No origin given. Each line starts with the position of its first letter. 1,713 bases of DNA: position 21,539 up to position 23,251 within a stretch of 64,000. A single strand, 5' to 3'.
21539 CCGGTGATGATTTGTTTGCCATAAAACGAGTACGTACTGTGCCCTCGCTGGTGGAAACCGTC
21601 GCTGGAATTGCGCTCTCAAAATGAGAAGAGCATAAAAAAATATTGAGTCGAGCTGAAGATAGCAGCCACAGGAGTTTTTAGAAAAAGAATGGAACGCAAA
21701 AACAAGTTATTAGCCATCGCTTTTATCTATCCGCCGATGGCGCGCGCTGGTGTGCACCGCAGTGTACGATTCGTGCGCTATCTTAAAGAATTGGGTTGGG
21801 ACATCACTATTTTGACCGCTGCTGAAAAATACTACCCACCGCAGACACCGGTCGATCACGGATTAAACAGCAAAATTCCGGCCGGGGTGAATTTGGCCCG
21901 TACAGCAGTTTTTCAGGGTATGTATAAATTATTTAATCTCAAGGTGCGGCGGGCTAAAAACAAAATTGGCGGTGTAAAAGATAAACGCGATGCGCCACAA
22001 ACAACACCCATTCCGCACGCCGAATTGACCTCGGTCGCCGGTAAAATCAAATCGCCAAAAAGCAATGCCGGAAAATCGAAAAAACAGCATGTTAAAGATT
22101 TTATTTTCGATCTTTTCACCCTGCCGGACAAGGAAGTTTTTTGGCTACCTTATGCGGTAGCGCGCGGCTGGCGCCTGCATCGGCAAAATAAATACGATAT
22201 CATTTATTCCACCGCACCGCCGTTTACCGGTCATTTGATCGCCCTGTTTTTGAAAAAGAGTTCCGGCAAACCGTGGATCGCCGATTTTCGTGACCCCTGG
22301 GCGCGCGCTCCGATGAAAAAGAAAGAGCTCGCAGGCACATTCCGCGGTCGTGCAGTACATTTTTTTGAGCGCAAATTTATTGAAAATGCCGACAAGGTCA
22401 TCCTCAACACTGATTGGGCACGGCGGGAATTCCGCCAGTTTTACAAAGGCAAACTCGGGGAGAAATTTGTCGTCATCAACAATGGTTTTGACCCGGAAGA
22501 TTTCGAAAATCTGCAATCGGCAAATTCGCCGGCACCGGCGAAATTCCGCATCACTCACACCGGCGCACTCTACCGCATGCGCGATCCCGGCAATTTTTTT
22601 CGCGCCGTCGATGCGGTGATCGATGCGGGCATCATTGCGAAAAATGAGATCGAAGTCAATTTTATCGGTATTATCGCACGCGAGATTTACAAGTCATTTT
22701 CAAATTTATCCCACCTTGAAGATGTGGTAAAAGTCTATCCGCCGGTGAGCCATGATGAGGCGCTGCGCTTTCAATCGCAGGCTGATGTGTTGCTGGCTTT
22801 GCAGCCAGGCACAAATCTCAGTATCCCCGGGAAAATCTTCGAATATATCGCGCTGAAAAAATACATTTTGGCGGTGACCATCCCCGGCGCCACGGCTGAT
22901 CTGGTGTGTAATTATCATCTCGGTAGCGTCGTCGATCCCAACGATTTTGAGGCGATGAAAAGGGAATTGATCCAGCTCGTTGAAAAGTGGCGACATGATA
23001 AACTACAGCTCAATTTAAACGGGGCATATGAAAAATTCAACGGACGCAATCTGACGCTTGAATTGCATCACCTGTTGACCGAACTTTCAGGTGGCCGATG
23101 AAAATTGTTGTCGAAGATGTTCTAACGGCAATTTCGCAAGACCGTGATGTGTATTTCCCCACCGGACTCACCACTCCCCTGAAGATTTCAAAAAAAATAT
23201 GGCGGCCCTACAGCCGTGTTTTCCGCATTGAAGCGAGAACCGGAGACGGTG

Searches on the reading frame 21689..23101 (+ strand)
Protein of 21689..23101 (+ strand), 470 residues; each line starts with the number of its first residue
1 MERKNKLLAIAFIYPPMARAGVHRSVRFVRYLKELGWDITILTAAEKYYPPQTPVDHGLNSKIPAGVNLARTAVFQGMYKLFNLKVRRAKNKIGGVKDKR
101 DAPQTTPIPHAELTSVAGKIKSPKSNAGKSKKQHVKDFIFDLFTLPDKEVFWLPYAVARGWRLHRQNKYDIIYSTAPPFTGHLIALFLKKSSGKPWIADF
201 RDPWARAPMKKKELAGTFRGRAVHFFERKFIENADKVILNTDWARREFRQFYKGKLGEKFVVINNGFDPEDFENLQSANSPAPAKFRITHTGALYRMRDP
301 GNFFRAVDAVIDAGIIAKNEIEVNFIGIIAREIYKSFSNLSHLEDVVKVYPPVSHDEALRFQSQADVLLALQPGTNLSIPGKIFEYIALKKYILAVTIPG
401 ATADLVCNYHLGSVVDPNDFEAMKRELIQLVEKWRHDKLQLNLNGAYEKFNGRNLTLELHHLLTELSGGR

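Call 70: search_protein_families(library=pfam, proteins=[window:21689-23101:+], max_evalue=0.00001)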
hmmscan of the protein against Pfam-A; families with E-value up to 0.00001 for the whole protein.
window:21689-23101:+ (470 aa): 3 families
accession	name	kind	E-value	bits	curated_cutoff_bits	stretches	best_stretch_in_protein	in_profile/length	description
PF13579.12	Glyco_trans_4_4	-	1.8e-12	48.3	29.7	1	153-265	56-157/158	Glycosyl transferase 4-like domain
PF13439.12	Glyco_transf_4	-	2.8e-12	47.4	28.5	1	144-270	48-169/170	Glycosyltransferase Family 4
PF13692.12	Glyco_trans_1_4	-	4.9e-06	27.3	27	1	287-432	3-141/142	Glycosyl transferases group 1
